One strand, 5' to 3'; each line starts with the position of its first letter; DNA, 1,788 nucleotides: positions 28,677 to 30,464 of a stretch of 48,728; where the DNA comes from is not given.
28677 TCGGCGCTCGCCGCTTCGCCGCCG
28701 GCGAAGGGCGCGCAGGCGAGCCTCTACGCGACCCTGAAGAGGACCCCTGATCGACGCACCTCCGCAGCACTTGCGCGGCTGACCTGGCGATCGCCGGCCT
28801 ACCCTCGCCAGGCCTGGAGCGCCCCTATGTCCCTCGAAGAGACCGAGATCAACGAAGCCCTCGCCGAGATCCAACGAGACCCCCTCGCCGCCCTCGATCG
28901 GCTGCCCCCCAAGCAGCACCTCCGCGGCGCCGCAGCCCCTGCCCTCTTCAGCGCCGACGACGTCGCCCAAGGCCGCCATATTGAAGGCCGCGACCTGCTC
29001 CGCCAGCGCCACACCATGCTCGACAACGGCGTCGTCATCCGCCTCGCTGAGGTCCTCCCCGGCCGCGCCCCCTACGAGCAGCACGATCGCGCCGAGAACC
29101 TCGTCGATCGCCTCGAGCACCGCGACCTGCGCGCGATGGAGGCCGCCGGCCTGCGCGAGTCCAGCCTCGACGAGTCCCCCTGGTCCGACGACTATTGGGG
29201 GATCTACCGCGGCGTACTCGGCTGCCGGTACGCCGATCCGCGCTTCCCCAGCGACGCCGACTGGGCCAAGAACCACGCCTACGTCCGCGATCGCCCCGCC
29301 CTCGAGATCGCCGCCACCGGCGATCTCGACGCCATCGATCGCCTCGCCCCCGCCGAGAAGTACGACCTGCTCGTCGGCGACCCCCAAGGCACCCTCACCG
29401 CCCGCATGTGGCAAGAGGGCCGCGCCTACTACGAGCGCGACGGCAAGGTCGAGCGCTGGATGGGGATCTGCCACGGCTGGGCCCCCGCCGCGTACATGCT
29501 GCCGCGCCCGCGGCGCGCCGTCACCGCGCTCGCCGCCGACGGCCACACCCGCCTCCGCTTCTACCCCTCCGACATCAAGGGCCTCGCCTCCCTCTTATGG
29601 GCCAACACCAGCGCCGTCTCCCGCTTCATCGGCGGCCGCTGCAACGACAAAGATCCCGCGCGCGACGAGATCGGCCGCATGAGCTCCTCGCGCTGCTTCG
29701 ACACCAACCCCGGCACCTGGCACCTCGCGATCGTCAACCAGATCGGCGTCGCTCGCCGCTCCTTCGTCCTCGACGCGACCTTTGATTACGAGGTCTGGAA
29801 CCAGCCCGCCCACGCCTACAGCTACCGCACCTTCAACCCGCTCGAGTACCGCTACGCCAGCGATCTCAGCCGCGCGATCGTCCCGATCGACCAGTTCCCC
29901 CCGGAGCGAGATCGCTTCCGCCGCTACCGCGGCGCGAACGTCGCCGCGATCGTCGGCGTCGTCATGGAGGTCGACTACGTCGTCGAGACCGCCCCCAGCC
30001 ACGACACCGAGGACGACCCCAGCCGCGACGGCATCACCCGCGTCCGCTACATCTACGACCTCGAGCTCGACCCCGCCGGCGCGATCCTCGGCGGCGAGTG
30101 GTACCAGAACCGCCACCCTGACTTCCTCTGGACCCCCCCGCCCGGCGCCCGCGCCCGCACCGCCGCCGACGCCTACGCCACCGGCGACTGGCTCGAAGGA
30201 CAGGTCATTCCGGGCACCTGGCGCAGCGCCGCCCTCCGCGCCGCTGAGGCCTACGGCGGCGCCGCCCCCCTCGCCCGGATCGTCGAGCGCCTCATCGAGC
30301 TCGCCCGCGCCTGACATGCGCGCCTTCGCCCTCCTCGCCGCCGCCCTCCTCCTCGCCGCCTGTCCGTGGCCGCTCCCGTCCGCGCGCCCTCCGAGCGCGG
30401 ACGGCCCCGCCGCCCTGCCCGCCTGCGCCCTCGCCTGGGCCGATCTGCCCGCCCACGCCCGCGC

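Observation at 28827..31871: Translationally coupled pair: transglutaminase-like Cys-His-Asp protein and a clostripain-like (C11) cysteine peptidase lipoprotein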

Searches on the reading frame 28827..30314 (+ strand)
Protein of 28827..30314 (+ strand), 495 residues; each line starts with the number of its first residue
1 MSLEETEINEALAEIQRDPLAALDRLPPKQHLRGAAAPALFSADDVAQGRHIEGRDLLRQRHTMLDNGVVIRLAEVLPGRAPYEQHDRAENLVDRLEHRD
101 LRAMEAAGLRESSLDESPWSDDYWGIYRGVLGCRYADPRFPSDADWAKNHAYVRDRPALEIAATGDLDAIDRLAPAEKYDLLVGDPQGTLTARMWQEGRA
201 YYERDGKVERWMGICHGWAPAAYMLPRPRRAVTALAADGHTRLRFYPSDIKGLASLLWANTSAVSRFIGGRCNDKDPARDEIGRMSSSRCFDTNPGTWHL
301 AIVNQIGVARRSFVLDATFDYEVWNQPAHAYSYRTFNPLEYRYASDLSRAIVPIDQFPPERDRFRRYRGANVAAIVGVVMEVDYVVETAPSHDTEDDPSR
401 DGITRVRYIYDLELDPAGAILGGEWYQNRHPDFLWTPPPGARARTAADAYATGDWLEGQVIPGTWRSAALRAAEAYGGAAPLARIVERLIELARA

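Call 7: search_protein_families(library=pfam, proteins=[window:28827-30314:+], max_evalue=1)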
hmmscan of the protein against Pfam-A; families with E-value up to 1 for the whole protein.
window:28827-30314:+ (495 aa): 2 families
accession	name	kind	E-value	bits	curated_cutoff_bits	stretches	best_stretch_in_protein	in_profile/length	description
PF16683.11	TGase_elicitor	-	1.8e-37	129.4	25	1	111-438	23-333/361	Transglutaminase elicitor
PF19664.4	DUF6167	-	0.12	12.9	27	0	217-240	10-33/96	Family of unknown function (DUF6167)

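Call 8: search_protein_families(library=ncbifam, proteins=[window:28827-30314:+], max_evalue=1)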
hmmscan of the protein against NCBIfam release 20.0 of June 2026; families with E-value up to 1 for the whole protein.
window:28827-30314:+ (495 aa): 0 families

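Call 12: search_solved_structures(query=window:28827-30314:+, max_evalue=1, show_alignments=2)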
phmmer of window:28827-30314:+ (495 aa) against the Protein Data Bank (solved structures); distinct sequences matched with E-value up to 1: 1.
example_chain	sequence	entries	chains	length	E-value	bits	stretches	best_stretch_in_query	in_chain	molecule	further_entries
3tw5_A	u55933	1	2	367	2.2e-29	105.9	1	116-446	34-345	Transglutaminase elicitor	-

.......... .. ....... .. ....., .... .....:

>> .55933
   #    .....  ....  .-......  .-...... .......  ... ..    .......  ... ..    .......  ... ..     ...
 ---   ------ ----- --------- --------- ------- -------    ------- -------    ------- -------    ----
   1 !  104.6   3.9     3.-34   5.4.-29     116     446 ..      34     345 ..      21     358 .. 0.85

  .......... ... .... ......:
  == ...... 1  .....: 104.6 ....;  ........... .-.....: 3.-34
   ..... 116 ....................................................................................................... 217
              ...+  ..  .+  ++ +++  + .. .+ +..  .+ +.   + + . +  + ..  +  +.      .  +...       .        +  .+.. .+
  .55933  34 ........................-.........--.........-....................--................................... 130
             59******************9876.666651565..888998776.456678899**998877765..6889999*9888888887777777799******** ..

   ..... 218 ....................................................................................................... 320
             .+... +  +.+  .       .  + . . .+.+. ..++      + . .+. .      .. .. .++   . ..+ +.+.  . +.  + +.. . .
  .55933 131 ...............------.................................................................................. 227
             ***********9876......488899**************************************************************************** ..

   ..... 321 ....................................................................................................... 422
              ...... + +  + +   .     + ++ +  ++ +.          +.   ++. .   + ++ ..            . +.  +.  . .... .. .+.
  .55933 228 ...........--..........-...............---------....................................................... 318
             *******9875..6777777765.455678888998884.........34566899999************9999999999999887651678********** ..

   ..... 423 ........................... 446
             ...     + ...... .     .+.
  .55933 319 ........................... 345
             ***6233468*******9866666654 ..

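Call 14: find_homologous_proteins(query=window:28827-30314:+)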
Query window:28827-30314:+ (495 aa): 2160 proteins with E <= 0.001 among 8000 candidates; the best 120 are listed.
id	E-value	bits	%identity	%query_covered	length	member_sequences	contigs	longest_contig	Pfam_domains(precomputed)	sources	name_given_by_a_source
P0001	0.0e+0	1125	99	100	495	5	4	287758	PF16683.12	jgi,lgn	jgi:hypothetical protein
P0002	3.5e-247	839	74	99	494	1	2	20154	PF16683.12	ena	-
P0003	3.9e-245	833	73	99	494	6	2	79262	PF16683.12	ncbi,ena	-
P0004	7.4e-217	739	67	99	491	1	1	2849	PF16683.12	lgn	-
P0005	2.4e-204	698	63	99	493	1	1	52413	PF16683.12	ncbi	ncbi:MAG: hypothetical protein R3A79_24580 [Nannocystaceae bacterium]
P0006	1.0e-196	673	63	99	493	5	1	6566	PF16683.12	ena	-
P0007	4.5e-196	671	62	98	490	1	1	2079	PF16683.12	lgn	-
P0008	1.1e-193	663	61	99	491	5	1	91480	PF16683.12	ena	-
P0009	4.2e-191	654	60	98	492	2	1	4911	PF16683.12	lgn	-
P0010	7.1e-191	654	59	100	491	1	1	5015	PF16683.12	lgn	-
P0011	8.4e-191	653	60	98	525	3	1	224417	PF16683.12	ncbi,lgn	-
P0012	6.6e-190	650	61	98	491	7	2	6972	PF16683.12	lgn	-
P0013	2.4e-189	649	61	98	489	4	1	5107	PF16683.12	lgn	-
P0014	4.0e-189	648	62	98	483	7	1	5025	PF16683.12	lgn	-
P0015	1.8e-188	646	58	100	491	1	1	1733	PF16683.12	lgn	-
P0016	2.0e-185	636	60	98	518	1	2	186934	PF16683.12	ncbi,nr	ncbi:MAG: hypothetical protein H6713_37660 [Myxococcales bacterium]|nr:hypothetical protein [Myxococ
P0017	6.7e-185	634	59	99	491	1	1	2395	PF16683.12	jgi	jgi:hypothetical protein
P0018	7.1e-185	634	59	99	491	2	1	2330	PF16683.12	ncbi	-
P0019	1.0e-184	633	59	99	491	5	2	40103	PF16683.12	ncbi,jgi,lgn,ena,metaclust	metaclust:\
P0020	4.0e-184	631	59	98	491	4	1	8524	PF16683.12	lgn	-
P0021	8.0e-184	630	57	99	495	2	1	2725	PF16683.12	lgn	-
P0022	1.6e-183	629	58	99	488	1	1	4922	PF16683.12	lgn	-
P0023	1.7e-183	629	58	96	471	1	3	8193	PF16683.12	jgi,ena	-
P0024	1.9e-183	629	59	99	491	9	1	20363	PF16683.12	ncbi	-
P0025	1.9e-182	626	59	99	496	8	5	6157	PF16683.12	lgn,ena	-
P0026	3.9e-182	625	55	99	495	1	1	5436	PF16683.12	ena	-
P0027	1.1e-181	623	56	98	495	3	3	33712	PF16683.12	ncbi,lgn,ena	-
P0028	4.2e-181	621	58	98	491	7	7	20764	PF16683.12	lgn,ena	-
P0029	9.9e-181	620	56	100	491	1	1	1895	PF16683.12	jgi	jgi:hypothetical protein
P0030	1.7e-180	619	57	100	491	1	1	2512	PF16683.12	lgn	-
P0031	3.3e-180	618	57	99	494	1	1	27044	PF16683.12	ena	-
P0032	1.1e-179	617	57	98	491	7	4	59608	PF16683.12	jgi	jgi:hypothetical protein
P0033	3.1e-179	615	57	100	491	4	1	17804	PF16683.12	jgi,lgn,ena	-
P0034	7.4e-179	614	56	99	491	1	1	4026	PF16683.12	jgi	jgi:hypothetical protein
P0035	1.1e-178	613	58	100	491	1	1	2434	PF16683.12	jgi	jgi:hypothetical protein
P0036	1.1e-178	613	57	99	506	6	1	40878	PF16683.12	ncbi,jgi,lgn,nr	ncbi:MAG TPA: hypothetical protein VH877_26195 [Polyangia bacterium]|jgi:hypothetical protein|nr:hyp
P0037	3.1e-178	612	56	100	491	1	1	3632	PF16683.12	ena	-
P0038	4.2e-178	611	54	100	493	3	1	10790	PF16683.12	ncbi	-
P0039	7.4e-178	611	56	100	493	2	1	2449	PF16683.12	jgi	jgi:hypothetical protein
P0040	2.2e-176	606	56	99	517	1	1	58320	PF16683.12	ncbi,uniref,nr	ncbi:hypothetical protein ENSA5_25270 [Enhygromyxa salina]|uniref:Uncharacterized protein n=1 Tax=En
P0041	4.3e-176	605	55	100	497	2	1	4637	PF16683.12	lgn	-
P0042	4.6e-176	605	56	98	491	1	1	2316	PF16683.12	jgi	jgi:Transglutaminase elicitor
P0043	7.1e-176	604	56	100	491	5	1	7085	PF16683.12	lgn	-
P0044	8.8e-176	604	56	98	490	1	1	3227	PF16683.12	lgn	-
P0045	2.7e-175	602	55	99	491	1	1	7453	PF16683.12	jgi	jgi:hypothetical protein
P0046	2.8e-175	602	55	99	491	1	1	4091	PF16683.12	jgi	-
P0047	6.2e-175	601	57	99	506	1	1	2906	PF16683.12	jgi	jgi:hypothetical protein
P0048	1.4e-174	600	58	97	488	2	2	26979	PF16683.12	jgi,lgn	jgi:hypothetical protein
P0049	6.1e-174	598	54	100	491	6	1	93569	PF16683.12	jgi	jgi:hypothetical protein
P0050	7.9e-174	597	54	99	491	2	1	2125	PF16683.12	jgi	-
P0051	1.3e-173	597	56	100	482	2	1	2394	PF16683.12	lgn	-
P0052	2.0e-173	596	62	84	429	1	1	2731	PF16683.12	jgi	jgi:hypothetical protein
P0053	2.3e-173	596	55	98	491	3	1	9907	PF16683.12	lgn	-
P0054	2.3e-173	596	55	100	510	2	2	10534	PF16683.12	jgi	jgi:hypothetical protein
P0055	5.0e-173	595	54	99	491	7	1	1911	PF16683.12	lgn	-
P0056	1.9e-172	593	57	99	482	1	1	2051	PF16683.12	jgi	jgi:hypothetical protein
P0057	3.0e-172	592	56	94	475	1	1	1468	PF16683.12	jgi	jgi:hypothetical protein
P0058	1.8e-171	590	54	99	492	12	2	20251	PF16683.12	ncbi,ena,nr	ncbi:MAG TPA: hypothetical protein PLY80_08945 [Pseudomonadota bacterium]|nr:hypothetical protein [P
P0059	2.3e-171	589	54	100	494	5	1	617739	PF16683.12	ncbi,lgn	ncbi:MAG: hypothetical protein U1A78_35565 [Polyangia bacterium]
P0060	2.8e-171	589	54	100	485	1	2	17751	PF16683.12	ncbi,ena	-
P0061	1.8e-170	586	54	99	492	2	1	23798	PF16683.12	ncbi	-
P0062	4.2e-170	585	56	99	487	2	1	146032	PF16683.12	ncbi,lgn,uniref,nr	ncbi:hypothetical protein [Thiocystis violacea]|uniref:hypothetical protein n=1 Tax=Thiocystis viola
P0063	7.0e-170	584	56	100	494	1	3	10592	PF16683.12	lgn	-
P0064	1.0e-169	584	55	98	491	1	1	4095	PF16683.12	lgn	-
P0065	1.5e-169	583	54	99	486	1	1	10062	PF16683.12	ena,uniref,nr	uniref:Periplasmic beta-glucosidase (EC) n=1 Tax=uncultured Thiotrichaceae bacterium TaxID=298394 Re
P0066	1.9e-169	583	53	100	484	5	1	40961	PF16683.12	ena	-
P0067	3.2e-169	582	52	100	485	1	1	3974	PF16683.12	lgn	-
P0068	3.5e-169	582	55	100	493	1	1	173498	PF16683.12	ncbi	ncbi:MAG: hypothetical protein R3F60_13780 [bacterium]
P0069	1.3e-168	580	55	100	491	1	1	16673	PF16683.12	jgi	jgi:hypothetical protein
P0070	1.4e-168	580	54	100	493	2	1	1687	PF16683.12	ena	-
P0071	2.8e-168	579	53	100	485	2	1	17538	PF16683.12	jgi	jgi:hypothetical protein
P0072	6.2e-168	578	54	100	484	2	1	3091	PF16683.12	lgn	-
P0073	1.1e-167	577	54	100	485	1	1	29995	PF16683.12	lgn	-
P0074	1.2e-167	577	54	99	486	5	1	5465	PF16683.12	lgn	-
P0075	2.2e-167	576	53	100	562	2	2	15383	PF16683.12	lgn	-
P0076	2.9e-167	576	53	100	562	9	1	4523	PF16683.12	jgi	-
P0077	3.9e-167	575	54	99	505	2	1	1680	PF16683.12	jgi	jgi:hypothetical protein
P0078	5.0e-167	575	55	99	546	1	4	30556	PF16683.12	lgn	-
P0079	8.7e-167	574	53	99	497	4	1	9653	PF16683.12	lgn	-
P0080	1.3e-166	574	54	99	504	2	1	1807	PF16683.12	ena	-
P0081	1.3e-166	573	53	100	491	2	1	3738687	PF16683.12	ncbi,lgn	ncbi:MAG: hypothetical protein ACL93V_11840 [Candidatus Electrothrix sp. YB6]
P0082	1.7e-166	573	53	99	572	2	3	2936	PF16683.12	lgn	-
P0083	2.2e-166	573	55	99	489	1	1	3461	PF16683.12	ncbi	-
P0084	2.2e-166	573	54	99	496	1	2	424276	PF16683.12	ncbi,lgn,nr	ncbi:MAG: hypothetical protein RMK29_00075 [Myxococcales bacterium]|nr:hypothetical protein [Myxococ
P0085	2.7e-166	572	54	99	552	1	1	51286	PF16683.12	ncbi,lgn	-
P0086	3.3e-166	572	53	99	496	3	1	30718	PF16683.12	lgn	-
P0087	4.5e-166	572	53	100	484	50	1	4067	PF16683.12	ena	-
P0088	8.3e-166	571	53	99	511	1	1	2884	PF16683.12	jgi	jgi:hypothetical protein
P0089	2.1e-165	570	51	100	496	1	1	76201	PF16683.12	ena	-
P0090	2.1e-165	570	54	100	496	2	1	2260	PF16683.12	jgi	jgi:transglutaminase elicitor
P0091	2.1e-165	570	53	99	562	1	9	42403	PF16683.12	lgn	-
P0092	2.1e-165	570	53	100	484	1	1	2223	PF16683.12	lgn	-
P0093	3.2e-165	569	55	99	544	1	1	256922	PF16683.12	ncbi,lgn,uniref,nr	ncbi:hypothetical protein [Thiofilum flexile]|uniref:hypothetical protein n=1 Tax=Thiofilum flexile 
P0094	4.2e-165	569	56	100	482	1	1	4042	PF16683.12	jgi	jgi:hypothetical protein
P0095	5.8e-165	568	52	100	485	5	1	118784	PF16683.12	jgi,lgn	jgi:hypothetical protein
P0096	7.0e-165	568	56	96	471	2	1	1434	PF16683.12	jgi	jgi:hypothetical protein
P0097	7.9e-165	568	52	99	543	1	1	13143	PF16683.12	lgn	-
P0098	8.2e-165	568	52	100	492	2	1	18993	PF16683.12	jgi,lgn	-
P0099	1.1e-164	567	54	99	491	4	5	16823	PF16683.12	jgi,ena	-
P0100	1.2e-164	567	52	100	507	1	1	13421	PF16683.12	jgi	jgi:hypothetical protein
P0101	1.6e-164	567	53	100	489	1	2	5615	PF16683.12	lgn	-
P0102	2.2e-164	566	53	99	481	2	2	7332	PF16683.12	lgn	-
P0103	2.4e-164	566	52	100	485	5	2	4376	PF16683.12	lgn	-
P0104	2.5e-164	566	53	99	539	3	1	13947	PF16683.12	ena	-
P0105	2.6e-164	566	54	99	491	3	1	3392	PF16683.12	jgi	jgi:hypothetical protein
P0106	3.5e-164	566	53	100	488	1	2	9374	PF16683.12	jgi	jgi:hypothetical protein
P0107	3.8e-164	565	51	99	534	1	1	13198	PF16683.12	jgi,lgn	jgi:hypothetical protein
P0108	3.8e-164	565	53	99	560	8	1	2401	PF16683.12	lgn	-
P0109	4.0e-164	565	53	100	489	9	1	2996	PF16683.12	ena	-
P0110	5.1e-164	565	53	99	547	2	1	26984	PF16683.12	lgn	-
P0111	5.6e-164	565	53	99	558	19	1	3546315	PF16683.12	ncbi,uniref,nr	ncbi:hypothetical protein [Candidatus Thiothrix anitrata]|uniref:Uncharacterized protein n=1 Tax=Can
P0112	5.7e-164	565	53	100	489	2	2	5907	PF16683.12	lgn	-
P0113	5.8e-164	565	52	100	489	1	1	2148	PF16683.12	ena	-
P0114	7.3e-164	564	55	99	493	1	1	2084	PF16683.12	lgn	-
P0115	8.7e-164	564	53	99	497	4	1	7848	PF16683.12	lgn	-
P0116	1.3e-163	564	53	99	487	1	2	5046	PF16683.12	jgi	jgi:hypothetical protein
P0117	1.8e-163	563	55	99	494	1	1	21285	PF16683.12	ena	-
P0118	2.5e-163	563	54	98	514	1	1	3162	PF16683.12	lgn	-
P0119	2.5e-163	563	52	99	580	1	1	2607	PF16683.12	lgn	-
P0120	2.9e-163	563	56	98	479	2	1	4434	PF16683.12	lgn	-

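Call 17: find_related_loci(query=A1, collection=genome_contigs, flank=8000)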
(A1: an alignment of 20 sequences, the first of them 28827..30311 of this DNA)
Query A1 (495 aa) in genome_contigs; peptide patterns used: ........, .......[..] (x = any residue, [..] = any of these).
288 stretches matched a pattern; 283 encode a relative of the query (tblastn E <= 1e-3); the best 80 are kept; 79 distinct loci.
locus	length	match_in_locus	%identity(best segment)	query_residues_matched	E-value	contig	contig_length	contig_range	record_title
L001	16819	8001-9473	63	4-495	0e+0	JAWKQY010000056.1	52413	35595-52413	MAG: Nannocystaceae bacterium isolate AC1.67 AC1.67.fa-56, whole genome shotgun sequence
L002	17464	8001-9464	60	8-495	0e+0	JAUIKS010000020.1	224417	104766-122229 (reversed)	MAG: Polyangia bacterium isolate Co_bin.371 NODE_585_length_224417_cov_2.592911, whole genome shotgun sequence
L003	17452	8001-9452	60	12-495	0e+0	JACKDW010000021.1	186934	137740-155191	MAG: Myxococcales bacterium isolate HK-STAS-MYXO-17 HK-STAS-MYXO-17_21, whole genome shotgun sequence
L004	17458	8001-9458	58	8-494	0e+0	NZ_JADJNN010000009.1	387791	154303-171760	MAG: Nannocystis sp. isolate EsbW_18-Q3-R4-48_MAXAC.145 tig00004879-10-3862160, whole genome shotgun sequence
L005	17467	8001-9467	57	5-495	0e+0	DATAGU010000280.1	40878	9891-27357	MAG TPA_asm: Polyangia bacterium isolate SMAG_U6837 k141_339762, whole genome shotgun sequence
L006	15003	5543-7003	56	8-493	1e-178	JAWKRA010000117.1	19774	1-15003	MAG: Nannocystaceae bacterium isolate ABC2.134 ABC2.134.fa-117, whole genome shotgun sequence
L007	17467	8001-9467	56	7-495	9e-177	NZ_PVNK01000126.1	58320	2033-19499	Enhygromyxa salina strain SWB005 ENSA5_contig000126, whole genome shotgun sequence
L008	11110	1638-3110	54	2-493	2e-175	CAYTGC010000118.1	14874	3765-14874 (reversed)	MAG TPA_asm: uncultured Myxococcales bacterium isolate SRP189682_co2_104 genome assembly, contig: NODE_6672_length_14874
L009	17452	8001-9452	53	1-495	3e-175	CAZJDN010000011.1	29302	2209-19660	MAG TPA_asm: uncultured Thiothrix sp. isolate binchicken_co263_214 genome assembly, contig: NODE_877_length_29302_cov_33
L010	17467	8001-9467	53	2-495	8e-173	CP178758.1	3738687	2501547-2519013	MAG: Candidatus Electrothrix sp. YB6 chromosome, complete genome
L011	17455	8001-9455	52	1-495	4e-172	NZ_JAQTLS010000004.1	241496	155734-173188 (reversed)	MAG: Thiothrix sp. isolate STA_22 NODE_95_length_241496_cov_28.179170_Sandtown_A, whole genome shotgun sequence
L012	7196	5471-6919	53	1-493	3e-172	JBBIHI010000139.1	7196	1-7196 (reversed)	MAG: Thiotrichaceae bacterium isolate FAS170219_bin_110 NODE_2002_length_7196_cov_2.63333, whole genome shotgun sequence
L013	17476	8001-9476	54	1-493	4e-171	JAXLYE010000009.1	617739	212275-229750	MAG: Polyangia bacterium isolate STL-MYX5 C1.81.fa-9, whole genome shotgun sequence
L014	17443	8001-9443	53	5-494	7e-171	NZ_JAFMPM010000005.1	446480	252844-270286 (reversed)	Thiothrix fructosivorans strain ATCC 49748 plasmid pTfr446, whole genome shotgun sequence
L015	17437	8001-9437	54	5-494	5e-171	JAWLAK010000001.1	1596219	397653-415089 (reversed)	MAG: Thiolinea sp. isolate AC1.102 AC1.102.fa-1, whole genome shotgun sequence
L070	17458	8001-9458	51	8-493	4e-156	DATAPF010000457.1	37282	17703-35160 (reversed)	MAG TPA_asm: Kofleriaceae bacterium isolate SMAG_U5434 k141_2240867, whole genome shotgun sequence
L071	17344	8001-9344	54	34-492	3e-156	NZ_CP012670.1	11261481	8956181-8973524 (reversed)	Sorangium cellulosum strain So ceGT47 chromosome, complete genome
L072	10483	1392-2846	52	3-494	4e-156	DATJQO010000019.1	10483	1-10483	MAG TPA_asm: Mycobacterium sp. isolate SMAG_U14943 k141_1984741, whole genome shotgun sequence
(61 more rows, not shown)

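Call 26: find_encoding_contigs(protein=P0001, flank=6000, max_places=4)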
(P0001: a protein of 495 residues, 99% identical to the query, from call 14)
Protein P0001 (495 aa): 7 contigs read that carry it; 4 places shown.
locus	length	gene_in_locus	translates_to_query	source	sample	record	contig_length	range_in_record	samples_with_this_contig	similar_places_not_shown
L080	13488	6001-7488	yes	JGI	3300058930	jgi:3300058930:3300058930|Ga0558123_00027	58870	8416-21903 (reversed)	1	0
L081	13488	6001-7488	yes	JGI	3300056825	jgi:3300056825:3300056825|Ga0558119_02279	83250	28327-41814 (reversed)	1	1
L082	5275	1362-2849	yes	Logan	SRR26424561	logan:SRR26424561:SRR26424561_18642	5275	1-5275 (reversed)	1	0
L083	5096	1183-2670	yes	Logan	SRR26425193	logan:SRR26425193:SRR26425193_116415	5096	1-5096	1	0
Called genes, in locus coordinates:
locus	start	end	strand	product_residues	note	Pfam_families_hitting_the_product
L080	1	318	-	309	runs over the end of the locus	-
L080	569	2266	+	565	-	PF01510:Amidase_2, PF25275:Golvesin_C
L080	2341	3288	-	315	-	PF00561:Abhydrolase_1, PF12146:Hydrolase_4 (weak), PF12697:Abhydrolase_6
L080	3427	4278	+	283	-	PF01875:Memo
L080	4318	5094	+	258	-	PF00106:adh_short, PF08659:KR, PF13561:adh_short_C2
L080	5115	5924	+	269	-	PF00378:ECH_1, PF16113:ECH_2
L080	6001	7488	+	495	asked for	PF16683:TGase_elicitor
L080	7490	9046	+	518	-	PF03415:Peptidase_C11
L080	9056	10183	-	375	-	-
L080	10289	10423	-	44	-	-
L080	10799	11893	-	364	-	-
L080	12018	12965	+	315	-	PF00520:Ion_trans, PF07885:Ion_trans_2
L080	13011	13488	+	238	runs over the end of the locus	-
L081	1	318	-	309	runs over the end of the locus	-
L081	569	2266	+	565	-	PF01510:Amidase_2, PF25275:Golvesin_C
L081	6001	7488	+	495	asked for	PF16683:TGase_elicitor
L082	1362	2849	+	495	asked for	PF16683:TGase_elicitor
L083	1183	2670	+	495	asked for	PF16683:TGase_elicitor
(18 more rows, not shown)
